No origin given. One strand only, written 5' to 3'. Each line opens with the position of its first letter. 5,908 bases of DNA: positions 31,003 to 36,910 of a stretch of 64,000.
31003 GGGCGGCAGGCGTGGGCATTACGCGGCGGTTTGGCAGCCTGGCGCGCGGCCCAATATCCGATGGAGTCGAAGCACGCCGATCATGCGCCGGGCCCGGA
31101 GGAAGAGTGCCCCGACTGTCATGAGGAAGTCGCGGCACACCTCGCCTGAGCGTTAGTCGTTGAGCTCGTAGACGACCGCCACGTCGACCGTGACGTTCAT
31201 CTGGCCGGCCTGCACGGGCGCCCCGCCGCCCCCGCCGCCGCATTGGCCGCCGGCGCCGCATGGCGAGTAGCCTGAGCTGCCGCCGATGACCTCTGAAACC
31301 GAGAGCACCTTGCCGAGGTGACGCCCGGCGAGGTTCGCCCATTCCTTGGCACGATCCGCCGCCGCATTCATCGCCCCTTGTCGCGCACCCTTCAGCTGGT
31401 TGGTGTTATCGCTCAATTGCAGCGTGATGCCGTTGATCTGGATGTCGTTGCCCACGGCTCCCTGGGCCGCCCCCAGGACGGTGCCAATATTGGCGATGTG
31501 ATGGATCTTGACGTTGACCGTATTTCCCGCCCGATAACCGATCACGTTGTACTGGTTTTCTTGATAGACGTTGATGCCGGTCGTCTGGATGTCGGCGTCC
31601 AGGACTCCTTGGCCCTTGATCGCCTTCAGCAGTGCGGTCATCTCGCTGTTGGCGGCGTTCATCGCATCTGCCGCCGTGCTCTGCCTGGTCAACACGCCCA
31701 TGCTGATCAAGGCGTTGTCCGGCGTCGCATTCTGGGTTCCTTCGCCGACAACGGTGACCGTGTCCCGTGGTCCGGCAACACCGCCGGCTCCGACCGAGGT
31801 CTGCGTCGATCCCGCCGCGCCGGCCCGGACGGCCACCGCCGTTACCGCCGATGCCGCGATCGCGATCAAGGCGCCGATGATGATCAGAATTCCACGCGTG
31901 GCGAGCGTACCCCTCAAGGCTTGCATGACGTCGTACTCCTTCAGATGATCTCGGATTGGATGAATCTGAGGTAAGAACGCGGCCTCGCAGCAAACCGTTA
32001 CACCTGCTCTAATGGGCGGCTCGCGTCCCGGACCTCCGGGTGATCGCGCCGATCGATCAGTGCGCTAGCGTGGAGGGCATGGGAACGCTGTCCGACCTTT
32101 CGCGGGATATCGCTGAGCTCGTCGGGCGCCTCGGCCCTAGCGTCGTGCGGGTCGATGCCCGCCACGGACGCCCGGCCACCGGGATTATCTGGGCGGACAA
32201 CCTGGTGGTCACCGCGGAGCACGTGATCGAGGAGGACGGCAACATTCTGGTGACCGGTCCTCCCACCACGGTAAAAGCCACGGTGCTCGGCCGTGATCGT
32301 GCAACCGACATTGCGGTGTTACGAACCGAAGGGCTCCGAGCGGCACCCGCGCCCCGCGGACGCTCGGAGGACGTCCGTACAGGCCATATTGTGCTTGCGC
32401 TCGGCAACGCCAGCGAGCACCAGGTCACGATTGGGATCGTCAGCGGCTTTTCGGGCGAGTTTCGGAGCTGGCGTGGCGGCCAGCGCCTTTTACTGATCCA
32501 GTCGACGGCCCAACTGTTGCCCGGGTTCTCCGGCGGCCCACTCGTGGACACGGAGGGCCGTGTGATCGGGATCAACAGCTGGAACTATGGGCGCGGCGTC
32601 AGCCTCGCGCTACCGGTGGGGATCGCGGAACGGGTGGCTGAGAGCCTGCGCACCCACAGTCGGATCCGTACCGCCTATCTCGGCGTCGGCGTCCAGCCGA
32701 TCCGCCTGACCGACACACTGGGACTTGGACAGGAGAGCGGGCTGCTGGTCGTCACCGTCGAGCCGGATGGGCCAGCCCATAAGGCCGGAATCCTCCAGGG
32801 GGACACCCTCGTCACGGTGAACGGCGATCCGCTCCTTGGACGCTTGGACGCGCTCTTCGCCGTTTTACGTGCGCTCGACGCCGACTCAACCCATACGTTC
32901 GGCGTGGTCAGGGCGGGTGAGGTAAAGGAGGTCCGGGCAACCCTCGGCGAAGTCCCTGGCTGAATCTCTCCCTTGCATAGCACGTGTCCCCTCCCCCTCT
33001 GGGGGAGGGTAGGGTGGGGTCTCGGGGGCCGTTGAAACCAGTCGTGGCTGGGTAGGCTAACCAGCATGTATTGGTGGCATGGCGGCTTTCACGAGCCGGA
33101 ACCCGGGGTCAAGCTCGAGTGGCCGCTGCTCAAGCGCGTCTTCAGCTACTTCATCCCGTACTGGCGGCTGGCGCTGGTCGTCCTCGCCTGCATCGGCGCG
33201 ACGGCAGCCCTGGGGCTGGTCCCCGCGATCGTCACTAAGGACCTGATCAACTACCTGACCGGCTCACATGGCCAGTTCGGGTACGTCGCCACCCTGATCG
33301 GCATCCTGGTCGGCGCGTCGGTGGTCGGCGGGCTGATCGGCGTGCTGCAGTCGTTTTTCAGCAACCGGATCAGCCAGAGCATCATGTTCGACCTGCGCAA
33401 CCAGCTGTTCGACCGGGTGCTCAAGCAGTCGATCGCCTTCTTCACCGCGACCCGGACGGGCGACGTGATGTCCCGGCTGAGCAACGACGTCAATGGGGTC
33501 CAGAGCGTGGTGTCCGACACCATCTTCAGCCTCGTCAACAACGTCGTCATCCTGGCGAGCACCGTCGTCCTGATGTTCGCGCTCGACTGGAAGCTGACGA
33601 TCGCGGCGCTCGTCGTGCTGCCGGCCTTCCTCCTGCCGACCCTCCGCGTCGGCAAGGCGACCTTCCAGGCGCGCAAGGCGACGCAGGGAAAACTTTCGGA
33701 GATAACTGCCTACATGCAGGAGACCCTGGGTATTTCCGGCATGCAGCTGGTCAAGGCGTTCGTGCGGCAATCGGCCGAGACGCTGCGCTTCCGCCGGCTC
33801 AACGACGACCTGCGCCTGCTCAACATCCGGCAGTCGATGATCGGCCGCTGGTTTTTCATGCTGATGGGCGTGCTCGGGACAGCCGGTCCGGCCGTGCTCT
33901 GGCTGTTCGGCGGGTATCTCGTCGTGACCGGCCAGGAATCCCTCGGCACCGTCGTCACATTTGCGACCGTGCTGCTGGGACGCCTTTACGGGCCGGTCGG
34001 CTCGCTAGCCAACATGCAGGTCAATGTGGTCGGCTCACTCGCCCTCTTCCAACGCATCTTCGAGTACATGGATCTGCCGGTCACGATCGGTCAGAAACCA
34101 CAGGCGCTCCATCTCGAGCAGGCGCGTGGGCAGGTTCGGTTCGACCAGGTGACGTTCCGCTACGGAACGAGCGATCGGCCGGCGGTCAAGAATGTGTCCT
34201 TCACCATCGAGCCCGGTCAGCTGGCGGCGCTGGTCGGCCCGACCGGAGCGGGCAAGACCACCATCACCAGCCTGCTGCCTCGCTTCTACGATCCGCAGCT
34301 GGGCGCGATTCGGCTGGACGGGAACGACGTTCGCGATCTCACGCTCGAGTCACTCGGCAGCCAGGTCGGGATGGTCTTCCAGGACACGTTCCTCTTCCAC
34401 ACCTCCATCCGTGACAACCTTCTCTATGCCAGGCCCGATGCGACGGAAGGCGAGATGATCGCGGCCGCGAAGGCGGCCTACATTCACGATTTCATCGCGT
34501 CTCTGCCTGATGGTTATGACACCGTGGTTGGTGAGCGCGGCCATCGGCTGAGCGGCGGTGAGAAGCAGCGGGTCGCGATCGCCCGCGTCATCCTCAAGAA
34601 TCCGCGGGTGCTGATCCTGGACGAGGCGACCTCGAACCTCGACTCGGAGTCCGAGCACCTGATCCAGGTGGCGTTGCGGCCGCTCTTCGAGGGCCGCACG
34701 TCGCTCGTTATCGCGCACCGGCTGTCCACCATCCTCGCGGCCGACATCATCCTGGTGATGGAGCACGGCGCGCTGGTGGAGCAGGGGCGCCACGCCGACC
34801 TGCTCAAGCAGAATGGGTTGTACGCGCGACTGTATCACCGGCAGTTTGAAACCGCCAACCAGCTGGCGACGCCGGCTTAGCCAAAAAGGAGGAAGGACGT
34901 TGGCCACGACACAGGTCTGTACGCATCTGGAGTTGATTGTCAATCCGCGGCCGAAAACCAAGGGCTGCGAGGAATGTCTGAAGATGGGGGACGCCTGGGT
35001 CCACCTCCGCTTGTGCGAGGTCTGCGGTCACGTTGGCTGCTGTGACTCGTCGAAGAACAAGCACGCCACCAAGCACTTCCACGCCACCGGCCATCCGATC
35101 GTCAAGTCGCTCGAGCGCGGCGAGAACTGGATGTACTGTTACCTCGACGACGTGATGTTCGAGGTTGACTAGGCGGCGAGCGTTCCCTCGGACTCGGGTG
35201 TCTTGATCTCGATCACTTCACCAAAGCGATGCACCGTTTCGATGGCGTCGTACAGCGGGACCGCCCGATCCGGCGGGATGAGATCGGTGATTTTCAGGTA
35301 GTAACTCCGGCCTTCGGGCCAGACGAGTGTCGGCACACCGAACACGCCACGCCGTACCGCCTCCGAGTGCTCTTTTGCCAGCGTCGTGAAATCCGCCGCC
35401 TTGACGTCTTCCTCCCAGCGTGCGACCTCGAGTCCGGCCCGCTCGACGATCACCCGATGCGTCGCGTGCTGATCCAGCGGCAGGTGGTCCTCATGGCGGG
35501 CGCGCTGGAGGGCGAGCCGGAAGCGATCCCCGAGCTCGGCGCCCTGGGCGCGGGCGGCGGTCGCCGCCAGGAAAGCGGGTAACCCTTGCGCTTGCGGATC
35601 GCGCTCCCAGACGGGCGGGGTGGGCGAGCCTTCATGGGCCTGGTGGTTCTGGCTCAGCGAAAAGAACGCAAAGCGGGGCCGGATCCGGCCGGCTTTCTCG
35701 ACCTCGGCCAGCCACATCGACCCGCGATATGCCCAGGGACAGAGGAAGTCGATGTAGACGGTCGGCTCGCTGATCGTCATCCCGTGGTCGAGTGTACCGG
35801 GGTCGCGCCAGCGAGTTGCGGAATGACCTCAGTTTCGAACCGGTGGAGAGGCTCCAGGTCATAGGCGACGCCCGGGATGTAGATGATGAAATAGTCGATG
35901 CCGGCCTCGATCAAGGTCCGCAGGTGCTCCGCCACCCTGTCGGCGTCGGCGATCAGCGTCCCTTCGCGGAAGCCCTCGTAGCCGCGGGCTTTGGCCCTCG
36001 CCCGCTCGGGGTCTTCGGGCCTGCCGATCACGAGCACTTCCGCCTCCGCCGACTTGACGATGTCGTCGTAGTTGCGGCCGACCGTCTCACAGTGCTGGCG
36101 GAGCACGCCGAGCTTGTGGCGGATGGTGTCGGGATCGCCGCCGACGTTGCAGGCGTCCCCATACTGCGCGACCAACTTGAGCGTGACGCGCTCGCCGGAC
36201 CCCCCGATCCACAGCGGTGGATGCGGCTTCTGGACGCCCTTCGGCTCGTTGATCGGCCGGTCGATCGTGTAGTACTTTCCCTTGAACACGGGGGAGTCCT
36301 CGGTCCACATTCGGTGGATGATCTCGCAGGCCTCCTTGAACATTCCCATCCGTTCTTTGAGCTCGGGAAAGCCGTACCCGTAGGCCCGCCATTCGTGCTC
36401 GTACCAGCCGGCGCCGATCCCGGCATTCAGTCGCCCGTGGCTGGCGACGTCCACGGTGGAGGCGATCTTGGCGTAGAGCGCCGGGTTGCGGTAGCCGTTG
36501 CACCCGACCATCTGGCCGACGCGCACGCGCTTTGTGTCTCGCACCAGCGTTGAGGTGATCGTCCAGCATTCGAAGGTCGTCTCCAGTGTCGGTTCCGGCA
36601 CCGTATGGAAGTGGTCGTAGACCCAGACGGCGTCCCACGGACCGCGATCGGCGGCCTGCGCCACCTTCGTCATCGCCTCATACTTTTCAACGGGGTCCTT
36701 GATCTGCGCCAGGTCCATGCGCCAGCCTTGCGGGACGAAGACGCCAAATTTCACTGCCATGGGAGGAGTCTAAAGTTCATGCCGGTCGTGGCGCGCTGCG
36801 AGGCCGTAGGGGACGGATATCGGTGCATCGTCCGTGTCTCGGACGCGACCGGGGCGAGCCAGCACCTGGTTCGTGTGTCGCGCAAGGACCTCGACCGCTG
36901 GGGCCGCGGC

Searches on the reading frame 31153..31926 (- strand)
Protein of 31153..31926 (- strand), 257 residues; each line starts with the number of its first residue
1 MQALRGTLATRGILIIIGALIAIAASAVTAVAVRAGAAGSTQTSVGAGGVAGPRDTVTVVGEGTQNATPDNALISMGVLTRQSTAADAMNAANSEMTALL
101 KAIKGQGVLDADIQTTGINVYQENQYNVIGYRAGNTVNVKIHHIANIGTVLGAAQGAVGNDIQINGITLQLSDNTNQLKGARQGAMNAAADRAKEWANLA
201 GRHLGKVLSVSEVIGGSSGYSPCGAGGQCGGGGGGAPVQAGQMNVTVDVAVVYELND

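Call 40: search_protein_families(library=pfam, proteins=[window:31153-31926:-], max_evalue=0.001)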
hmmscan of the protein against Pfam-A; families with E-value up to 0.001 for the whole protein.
window:31153-31926:- (257 aa): 1 family
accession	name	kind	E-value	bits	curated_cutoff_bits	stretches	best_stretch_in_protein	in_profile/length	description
PF04402.19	SIMPL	-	1.2e-40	140.4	25.2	1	57-253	1-205/205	Protein of unknown function (DUF541)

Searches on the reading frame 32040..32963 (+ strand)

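Call 40: search_protein_families(library=pfam, proteins=[window:32040-32963:+], max_evalue=0.001)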
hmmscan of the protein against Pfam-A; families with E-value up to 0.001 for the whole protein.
window:32040-32963:+ (307 aa): 5 families
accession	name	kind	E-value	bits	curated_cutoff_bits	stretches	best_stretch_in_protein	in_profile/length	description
PF13365.12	Trypsin_2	-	1.3e-26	94.5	27.6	1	46-178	1-144/144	Trypsin-like peptidase domain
PF13180.12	PDZ_2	-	2e-11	44.4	27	1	213-301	2-79/80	PDZ domain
PF00089.32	Trypsin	-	1.7e-09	38.3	20.6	1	33-199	13-213/220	Trypsin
PF17820.7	PDZ_6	-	4.5e-08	33.1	27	1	237-286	2-49/54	PDZ domain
PF00595.29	PDZ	-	0.00027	21.7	23.2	1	225-265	23-57/81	PDZ domain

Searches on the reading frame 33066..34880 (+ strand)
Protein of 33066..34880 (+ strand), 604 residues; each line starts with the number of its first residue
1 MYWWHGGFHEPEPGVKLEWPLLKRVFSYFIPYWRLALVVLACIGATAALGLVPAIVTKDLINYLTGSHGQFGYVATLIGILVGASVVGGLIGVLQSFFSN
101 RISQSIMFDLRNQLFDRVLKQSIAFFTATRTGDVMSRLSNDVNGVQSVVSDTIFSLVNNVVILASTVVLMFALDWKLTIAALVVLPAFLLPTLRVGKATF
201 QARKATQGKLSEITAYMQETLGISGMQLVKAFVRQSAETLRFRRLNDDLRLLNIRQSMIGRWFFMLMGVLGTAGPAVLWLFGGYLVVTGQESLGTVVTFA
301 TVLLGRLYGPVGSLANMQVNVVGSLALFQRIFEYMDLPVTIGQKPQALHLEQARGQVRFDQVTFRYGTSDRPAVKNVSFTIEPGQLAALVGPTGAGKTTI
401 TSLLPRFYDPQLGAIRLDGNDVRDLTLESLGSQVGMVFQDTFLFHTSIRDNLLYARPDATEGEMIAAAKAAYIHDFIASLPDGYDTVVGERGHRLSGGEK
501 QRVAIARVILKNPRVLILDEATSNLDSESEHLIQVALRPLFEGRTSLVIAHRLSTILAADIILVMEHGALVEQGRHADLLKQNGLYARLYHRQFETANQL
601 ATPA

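Call 40: search_protein_families(library=pfam, proteins=[window:33066-34880:+], max_evalue=0.001)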
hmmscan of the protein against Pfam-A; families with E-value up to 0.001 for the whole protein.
window:33066-34880:+ (604 aa): 3 families
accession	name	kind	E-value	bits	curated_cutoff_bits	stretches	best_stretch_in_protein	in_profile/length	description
PF00664.28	ABC_membrane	-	1.3e-45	156.7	28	1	44-303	9-267/274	ABC transporter transmembrane region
PF00005.33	ABC_tran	-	2.4e-35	122.5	25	1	374-523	1-137/137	ABC transporter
PF02463.25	SMC_N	-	0.00051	20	40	0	494-563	136-209/220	RecF/RecN/SMC N terminal domain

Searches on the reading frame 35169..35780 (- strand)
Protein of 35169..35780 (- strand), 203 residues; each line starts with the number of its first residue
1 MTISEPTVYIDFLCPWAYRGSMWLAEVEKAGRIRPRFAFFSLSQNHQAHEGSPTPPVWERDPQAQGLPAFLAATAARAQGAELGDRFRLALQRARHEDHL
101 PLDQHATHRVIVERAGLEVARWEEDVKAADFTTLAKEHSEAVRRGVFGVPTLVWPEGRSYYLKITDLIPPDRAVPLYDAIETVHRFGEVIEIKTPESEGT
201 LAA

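Call 40: search_protein_families(library=pfam, proteins=[window:35169-35780:-], max_evalue=0.001)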
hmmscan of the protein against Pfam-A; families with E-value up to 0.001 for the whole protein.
window:35169-35780:- (203 aa): 3 families
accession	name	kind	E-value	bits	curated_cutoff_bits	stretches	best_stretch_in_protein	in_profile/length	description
PF01323.26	DSBA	-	4.2e-11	43.4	25.6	1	8-157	4-174/191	DSBA-like thioredoxin domain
PF22234.2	Rv2466c-like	-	1.1e-07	32.6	27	1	13-193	1-179/180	Mycothiol-dependent nitroreductase Rv2466c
PF13743.12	Thioredoxin_5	-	3.4e-05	24.1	27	1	56-154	64-163/186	Thioredoxin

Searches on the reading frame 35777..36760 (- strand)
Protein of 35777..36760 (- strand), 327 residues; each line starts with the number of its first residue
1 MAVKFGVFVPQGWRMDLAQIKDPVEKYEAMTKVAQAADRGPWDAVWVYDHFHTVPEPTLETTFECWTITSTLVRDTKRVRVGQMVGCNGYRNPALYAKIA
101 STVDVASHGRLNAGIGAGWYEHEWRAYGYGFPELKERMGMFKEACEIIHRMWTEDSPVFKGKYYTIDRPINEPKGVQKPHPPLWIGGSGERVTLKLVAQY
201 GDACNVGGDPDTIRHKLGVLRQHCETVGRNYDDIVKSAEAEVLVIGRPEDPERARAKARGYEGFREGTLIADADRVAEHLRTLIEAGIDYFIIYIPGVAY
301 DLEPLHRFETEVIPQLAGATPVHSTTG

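Call 40: search_protein_families(library=pfam, proteins=[window:35777-36760:-], max_evalue=0.001)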
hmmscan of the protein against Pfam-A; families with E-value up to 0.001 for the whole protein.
window:35777-36760:- (327 aa): 1 family
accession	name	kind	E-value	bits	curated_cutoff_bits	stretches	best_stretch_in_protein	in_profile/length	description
PF00296.26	Bac_luciferase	-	2.2e-41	142.7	27.9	1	4-260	2-243/314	Luciferase-like monooxygenase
